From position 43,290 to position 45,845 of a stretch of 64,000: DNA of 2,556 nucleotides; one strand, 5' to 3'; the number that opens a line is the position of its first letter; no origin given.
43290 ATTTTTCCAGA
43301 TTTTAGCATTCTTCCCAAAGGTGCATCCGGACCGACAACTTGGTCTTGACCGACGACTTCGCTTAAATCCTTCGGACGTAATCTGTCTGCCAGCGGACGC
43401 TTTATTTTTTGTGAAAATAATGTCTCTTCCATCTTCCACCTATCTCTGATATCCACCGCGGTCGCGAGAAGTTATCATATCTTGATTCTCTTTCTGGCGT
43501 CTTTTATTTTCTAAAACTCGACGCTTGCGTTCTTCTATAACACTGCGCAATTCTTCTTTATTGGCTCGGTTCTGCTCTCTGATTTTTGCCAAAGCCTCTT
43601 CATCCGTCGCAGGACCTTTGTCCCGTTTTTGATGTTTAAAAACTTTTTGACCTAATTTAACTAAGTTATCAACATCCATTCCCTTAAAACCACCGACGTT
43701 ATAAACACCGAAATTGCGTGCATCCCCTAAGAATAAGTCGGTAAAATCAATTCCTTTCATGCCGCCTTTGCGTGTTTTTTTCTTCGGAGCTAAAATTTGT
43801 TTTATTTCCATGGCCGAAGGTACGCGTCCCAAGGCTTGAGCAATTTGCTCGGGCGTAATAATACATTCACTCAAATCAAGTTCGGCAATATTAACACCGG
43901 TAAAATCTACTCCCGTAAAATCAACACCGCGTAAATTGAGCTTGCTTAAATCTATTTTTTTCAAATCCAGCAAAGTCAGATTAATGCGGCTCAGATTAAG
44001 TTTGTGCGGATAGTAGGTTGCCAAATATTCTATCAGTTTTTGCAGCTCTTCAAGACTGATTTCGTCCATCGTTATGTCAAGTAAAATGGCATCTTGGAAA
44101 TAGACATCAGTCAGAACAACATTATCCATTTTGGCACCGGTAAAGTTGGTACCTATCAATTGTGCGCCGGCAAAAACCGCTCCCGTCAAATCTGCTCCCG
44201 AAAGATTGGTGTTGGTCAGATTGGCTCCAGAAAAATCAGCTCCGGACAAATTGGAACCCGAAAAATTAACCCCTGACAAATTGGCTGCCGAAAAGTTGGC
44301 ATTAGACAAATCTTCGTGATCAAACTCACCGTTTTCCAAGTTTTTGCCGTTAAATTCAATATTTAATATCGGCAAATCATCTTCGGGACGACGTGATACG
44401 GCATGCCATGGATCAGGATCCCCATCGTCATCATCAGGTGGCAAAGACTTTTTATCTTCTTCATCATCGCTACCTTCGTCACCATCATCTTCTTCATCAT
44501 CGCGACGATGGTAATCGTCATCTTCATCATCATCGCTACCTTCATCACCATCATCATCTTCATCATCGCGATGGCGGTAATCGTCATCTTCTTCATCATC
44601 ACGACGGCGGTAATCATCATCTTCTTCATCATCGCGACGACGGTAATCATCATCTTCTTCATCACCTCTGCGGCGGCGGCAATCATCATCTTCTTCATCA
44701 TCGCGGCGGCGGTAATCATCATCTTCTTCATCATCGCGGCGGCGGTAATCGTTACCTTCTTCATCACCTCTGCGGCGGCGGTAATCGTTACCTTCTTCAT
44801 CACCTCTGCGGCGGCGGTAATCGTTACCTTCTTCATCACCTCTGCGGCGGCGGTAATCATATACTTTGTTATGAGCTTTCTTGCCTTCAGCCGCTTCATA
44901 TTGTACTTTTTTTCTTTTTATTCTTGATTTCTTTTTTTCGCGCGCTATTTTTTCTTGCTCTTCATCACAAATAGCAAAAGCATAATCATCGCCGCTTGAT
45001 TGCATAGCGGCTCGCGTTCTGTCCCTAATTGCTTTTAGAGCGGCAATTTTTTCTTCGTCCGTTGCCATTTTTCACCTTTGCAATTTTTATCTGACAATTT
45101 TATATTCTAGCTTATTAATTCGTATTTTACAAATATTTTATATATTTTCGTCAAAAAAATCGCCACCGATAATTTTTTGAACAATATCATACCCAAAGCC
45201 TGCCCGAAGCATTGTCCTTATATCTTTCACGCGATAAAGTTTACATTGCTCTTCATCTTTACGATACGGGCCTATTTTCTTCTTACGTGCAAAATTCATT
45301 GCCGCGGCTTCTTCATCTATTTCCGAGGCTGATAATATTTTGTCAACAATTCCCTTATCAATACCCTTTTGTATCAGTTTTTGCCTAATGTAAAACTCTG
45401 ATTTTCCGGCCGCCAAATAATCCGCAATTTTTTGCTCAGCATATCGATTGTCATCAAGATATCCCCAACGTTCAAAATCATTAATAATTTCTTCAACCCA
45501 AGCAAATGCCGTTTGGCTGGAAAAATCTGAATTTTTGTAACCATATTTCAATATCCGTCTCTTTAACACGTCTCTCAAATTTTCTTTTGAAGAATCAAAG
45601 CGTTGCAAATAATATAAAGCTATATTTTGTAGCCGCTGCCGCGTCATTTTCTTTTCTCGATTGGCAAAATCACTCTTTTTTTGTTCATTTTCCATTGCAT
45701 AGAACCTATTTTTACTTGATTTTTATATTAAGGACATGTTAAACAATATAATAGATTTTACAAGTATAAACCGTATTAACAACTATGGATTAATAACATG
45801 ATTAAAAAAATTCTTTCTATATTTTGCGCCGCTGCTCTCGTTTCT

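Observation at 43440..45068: Pentapeptide-repeat protein with a hyper-charged 12-aa tandem-repeat (VNTR) array. Candidate host-directed effector.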

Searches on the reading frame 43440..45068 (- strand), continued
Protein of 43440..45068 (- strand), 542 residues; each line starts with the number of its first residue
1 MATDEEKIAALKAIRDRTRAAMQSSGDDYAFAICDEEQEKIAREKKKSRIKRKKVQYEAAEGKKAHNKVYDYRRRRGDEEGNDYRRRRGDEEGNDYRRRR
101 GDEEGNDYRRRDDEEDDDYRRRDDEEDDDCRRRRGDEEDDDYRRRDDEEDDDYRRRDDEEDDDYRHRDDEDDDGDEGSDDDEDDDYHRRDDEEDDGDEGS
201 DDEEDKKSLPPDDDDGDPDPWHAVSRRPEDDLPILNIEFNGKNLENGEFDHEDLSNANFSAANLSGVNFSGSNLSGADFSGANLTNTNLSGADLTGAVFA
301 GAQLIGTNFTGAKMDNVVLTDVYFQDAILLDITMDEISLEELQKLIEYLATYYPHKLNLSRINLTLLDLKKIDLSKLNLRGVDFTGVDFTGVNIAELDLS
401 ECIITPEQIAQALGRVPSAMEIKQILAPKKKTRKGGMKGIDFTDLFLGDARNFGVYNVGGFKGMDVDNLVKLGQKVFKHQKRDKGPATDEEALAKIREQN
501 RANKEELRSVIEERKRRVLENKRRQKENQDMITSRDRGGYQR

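Call 68: search_protein_families(library=pfam, proteins=[L126:27-1217:+, L126:1268-2425:+, L126:2441-3901:+, L126:3905-6103:+, L126:6136-7350:+, L137:294-2900:+, L137:2918-3904:+, L137:3917-6178:+, L137:6175-6888:+, L126:8828-10018:-], max_evalue=0.001)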
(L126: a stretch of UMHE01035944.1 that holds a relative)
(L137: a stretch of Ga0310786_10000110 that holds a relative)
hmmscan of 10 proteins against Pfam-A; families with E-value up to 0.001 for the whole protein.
L126:27-1217:+ (396 aa): 1 family
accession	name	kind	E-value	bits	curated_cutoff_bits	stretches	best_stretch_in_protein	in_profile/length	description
PF17432.8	DUF3458_C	-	1.1e-116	390.1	24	1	1-316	7-319/320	Domain of unknown function (DUF3458_C) ARM repeats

L126:1268-2425:+ (385 aa): 0 families

L126:2441-3901:+ (486 aa): 3 families
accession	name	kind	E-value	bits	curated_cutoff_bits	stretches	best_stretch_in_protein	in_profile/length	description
PF00805.28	Pentapeptide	-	3.5e-37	126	20.2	4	97-133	3-39/40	Pentapeptide repeats (8 copies)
PF13576.12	Pentapeptide_3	-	1.5e-13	51.1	27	1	79-115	8-47/48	Pentapeptide repeats (9 copies)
PF13599.13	Pentapeptide_4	-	4.2e-12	46.4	38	1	80-132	26-78/78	Pentapeptide repeat region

L126:3905-6103:+ (732 aa): 2 families
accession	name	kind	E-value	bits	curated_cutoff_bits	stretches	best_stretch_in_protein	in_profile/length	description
PF02534.20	T4SS-DNA_transf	-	1.1e-27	97.5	20.1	2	428-688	206-455/468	Type IV secretory system Conjugative DNA transfer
PF12696.13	TraG-D_C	-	0.00065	20.1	22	0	533-623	1-93/126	TraM recognition site of TraD and TraG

L126:6136-7350:+ (404 aa): 4 families
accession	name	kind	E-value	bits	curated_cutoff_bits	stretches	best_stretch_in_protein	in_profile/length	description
PF19583.5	ODP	-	2.6e-21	76.8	27.2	1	49-238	3-194/194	ODP family beta lactamase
PF00258.30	Flavodoxin_1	-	1.3e-16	61.5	25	1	267-394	1-138/143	Flavodoxin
PF00753.33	Lactamase_B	-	6.9e-13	49.4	22.7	1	49-237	6-196/196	Metallo-beta-lactamase superfamily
PF12706.13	Lactamase_B_2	-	1e-06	29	27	1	69-162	8-114/200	Beta-lactamase superfamily domain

L137:294-2900:+ (868 aa): 4 families
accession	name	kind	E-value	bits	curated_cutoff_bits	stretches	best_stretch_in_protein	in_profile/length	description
PF17432.8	DUF3458_C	-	7.9e-96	321.6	24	1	545-866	1-319/320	Domain of unknown function (DUF3458_C) ARM repeats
PF01433.26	Peptidase_M1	-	1.3e-53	182.3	27.7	1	230-440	2-214/218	Peptidase family M1 domain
PF11940.14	DUF3458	-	3.6e-30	104.7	28.6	1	448-541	1-94/95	Domain of unknown function (DUF3458) Ig-like fold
PF17900.6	Peptidase_M1_N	-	2e-13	51.3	25.8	1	57-190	34-186/186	Peptidase M1 N-terminal domain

L137:2918-3904:+ (328 aa): 3 families
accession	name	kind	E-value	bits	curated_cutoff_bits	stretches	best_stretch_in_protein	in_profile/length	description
PF00805.28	Pentapeptide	-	7.9e-24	83.3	20.2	2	126-158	1-33/40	Pentapeptide repeats (8 copies)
PF13599.13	Pentapeptide_4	-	1.1e-12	48.2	38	1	68-143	3-78/78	Pentapeptide repeat region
PF13576.12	Pentapeptide_3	-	3.8e-12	46.7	27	3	108-151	1-47/48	Pentapeptide repeats (9 copies)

L137:3917-6178:+ (753 aa): 3 families
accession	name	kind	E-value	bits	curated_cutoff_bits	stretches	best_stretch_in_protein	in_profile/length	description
PF02534.20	T4SS-DNA_transf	-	1.8e-40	139.6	20.1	2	423-683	211-455/468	Type IV secretory system Conjugative DNA transfer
PF12696.13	TraG-D_C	-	3.2e-11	43.7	22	1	526-641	2-116/126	TraM recognition site of TraD and TraG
PF10412.15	TrwB_AAD_bind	-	6.6e-11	42.2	20.5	1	526-610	246-330/387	Type IV secretion-system coupling protein DNA-binding domain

L137:6175-6888:+ (237 aa): 1 family
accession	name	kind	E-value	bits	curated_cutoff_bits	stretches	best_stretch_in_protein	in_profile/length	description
PF01478.23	Peptidase_A24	-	6.7e-15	55.9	26.5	1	98-204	2-102/104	Type IV leader peptidase family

L126:8828-10018:- (396 aa): 3 families
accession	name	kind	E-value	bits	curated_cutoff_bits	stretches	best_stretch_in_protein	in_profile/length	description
PF00117.34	GATase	-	6.3e-40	137.3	22.8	1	153-387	3-188/190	Glutamine amidotransferase class-I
PF06418.20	CTP_synth_N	-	9.5e-36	124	26.1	1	1-115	151-265/265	CTP synthase N-terminus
PF07722.19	Peptidase_C26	-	1.7e-08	34.9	20.5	1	221-371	99-219/219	Peptidase C26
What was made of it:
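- Neighbours change in distant lineages (pepN context) while only the T4CP stays (call 68), so the link to recX and rarA may be mere synteny.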

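Call 76: search_dna_similar(query=P0121, collection=plasmids, mode=protein, max_rows=8, max_evalue=0.001)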
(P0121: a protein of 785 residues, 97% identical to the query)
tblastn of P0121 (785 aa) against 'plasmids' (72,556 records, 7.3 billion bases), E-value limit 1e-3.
Records with a match: 60; places in all: 64; records where one place covers at least 80% of the query: 0.
Best place of each record, by identity: <60% 60.
By first word of the organism name: Bradyrhizobium 19; Mesorhizobium 7; Sphingobium 6; Paracoccus 5; Enterobacter 5; Shinella 2; Methylocystis 2; Erythrobacter 1; Sphingosinicella 1; Microvirga 1; and 11 more.
By predicted mobility (MOB-suite, as given by PLSDB): non-mobilizable 29; mobilizable 16; conjugative 15.
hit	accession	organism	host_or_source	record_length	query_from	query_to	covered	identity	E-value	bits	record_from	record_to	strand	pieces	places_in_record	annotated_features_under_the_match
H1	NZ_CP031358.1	Erythrobacter aureus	marine sediment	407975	124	676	70%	23.2%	2e-32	143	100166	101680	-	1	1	type IV secretory system conjugative DNA transfer family protein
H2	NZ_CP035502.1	Sphingosinicella sp. BN140058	Cell culture,soil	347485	124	667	69%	22.9%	8e-31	138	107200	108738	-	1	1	type IV secretory system conjugative DNA transfer family protein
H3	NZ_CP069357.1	Microvirga sp. VF16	Vachellia farnesiana,Cell culture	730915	127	662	68%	21.4%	2e-12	146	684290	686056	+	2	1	type IV secretory system conjugative DNA transfer family protein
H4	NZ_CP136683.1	Thalassospira lucentensis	Macrocystis pyrifera gametophyte,Whole ...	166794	147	672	45%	25.3%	4e-7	113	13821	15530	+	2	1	type IV secretory system conjugative DNA transfer family protein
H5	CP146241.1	Agrobacterium vitis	Vitis vinifera,cell culture,Grape gall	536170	63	299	30%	28.2%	4e-5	55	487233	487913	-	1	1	conjugal transfer protein TraG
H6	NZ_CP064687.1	Bradyrhizobium sp. 4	Acmispon strigosus,cell culture,root ...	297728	130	299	22%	32.2%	2e-7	63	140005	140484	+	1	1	conjugal transfer protein TraG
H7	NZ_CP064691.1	Bradyrhizobium sp. 192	Acmispon strigosus,cell culture,root ...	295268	130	299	22%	32.2%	2e-7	63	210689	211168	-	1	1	conjugal transfer protein TraG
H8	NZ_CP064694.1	Bradyrhizobium sp. 187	Acmispon strigosus,cell culture,root ...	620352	130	299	22%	31.6%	3e-7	62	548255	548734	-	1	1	conjugal transfer protein TraG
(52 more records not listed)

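Call 78: get_annotated_region(hit=H1, flank=8000)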
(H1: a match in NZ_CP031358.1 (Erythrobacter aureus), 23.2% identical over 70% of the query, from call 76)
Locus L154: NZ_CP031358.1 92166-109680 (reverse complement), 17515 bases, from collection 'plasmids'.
description: Erythrobacter aureus strain YH-07 plasmid unnamed, complete sequence
organism: Erythrobacter aureus (NCBI taxid 2182384)
taxonomy: Bacteria; Pseudomonadota; Alphaproteobacteria; Sphingomonadales; Erythrobacteraceae; Erythrobacter; Erythrobacter aureus
host: -; source: marine sediment; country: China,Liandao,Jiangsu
typing (MOB-suite, as given by PLSDB): non-mobilizable
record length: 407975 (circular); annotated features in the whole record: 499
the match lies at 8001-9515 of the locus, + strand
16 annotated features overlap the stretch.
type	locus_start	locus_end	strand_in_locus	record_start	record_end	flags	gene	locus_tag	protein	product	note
CDS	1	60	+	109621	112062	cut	-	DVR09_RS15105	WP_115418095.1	VirB4 family type IV secretion system protein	-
CDS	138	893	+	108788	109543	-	-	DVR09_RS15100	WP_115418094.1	type IV secretion system protein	-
CDS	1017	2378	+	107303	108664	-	-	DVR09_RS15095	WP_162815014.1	hypothetical protein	-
CDS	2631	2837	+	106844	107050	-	-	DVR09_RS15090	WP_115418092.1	hypothetical protein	-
CDS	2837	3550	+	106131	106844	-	-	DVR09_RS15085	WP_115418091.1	VirB8/TrbF family protein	-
CDS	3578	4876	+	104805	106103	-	-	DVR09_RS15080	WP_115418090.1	TrbG/VirB9 family P-type conjugative transfer protein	-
CDS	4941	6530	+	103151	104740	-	-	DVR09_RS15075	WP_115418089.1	TrbI/VirB10 family protein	-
CDS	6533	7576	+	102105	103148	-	-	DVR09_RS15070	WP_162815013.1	ATPase, T2SS/T4P/T4SS family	-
CDS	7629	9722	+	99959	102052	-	-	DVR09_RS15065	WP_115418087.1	type IV secretory system conjugative DNA transfer family protein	-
CDS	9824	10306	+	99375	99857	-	-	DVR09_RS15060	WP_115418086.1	hypothetical protein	-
CDS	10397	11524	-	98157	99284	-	-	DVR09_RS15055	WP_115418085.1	hypothetical protein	-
CDS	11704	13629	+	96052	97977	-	topB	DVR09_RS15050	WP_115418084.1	DNA topoisomerase III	GO:0006265 - DNA topological change [Evidence IEA]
CDS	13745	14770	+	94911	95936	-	-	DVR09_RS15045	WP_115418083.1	Rad52/Rad22 family DNA repair protein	-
CDS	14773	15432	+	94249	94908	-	-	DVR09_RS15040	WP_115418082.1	hypothetical protein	-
CDS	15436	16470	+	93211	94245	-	-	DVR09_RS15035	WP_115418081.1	CHC2 zinc finger domain-containing protein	GO:0006260 - DNA replication [Evidence IEA]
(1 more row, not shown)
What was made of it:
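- Closest known: Canonical VirD4 in VirB-type T4SS clusters of alphaproteobacterial plasmids. Same: These are the nearest plasmid relatives of the partner ATPase (calls 76, 78).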

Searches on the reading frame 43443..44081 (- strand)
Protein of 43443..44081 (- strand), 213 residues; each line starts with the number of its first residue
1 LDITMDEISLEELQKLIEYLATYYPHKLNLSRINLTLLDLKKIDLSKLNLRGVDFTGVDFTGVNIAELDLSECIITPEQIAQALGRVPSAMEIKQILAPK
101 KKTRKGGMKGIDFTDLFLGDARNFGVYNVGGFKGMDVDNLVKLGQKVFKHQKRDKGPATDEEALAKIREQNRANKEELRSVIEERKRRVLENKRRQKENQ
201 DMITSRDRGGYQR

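Call 49: search_protein_representatives(protein=window:43443-44081:-)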
Query: 213 residues. Proteins with E-value up to 0.001 (for the whole library): 4300; up to 1e-10: 319; up to 1e-30: 28. The best 150 are listed.
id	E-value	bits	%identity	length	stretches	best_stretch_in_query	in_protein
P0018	2.0e-89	315.4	63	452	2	1-213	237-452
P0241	1.5e-86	306.0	79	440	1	24-213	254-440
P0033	5.3e-78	278.1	55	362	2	1-207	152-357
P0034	3.9e-76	272.0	56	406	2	2-199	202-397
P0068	8.3e-69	248.1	54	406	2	1-202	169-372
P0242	4.6e-61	222.8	48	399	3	1-197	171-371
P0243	1.7e-59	217.7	52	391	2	1-197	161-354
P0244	2.0e-59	217.5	50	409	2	2-205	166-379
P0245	5.7e-59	216.0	48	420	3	1-200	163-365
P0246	1.2e-57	211.7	37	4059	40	26-100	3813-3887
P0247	1.7e-56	207.9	44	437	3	2-190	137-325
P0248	9.0e-56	205.5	45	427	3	2-201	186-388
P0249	1.2e-54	201.8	47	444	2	1-201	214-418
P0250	1.8e-54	201.3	48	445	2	2-201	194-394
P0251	1.6e-52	194.9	53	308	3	1-150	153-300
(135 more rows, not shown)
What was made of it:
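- Tried and rejected: Lower hits were repeat matches in giant proteins (call 49).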

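Call 77: search_dna_similar(query=window:43443-44081:-, collection=plasmids, mode=protein, max_rows=8, max_evalue=0.001)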
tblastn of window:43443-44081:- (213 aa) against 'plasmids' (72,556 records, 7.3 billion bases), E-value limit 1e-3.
No match.
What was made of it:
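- Tried and rejected: The plasmid search with the PRP C-terminal half (aa 330-542) gave no match (call 77).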

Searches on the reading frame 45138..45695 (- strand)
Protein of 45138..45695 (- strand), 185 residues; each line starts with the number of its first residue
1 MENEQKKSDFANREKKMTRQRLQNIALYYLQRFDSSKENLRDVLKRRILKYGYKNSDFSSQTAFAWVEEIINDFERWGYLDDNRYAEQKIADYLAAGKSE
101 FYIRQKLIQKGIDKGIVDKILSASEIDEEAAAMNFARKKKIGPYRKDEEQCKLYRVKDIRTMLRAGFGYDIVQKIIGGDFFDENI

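Call 3: search_protein_families(library=pfam, proteins=[window:45138-45695:-], max_evalue=0.01)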
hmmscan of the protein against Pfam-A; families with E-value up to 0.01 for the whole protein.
window:45138-45695:- (185 aa): 2 families
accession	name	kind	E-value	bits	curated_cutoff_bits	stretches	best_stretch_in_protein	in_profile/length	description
PF02631.22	RecX_HTH2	-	5.2e-09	36.6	26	1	81-119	1-40/42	RecX, second three-helix domain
PF21982.2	RecX_HTH1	-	3.4e-05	24.2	26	0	98-121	14-37/40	RecX, first three-helix domain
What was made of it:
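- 45138..45695 (-): recX, the upstream gene. Pfam RecX_HTH2 (call 3).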
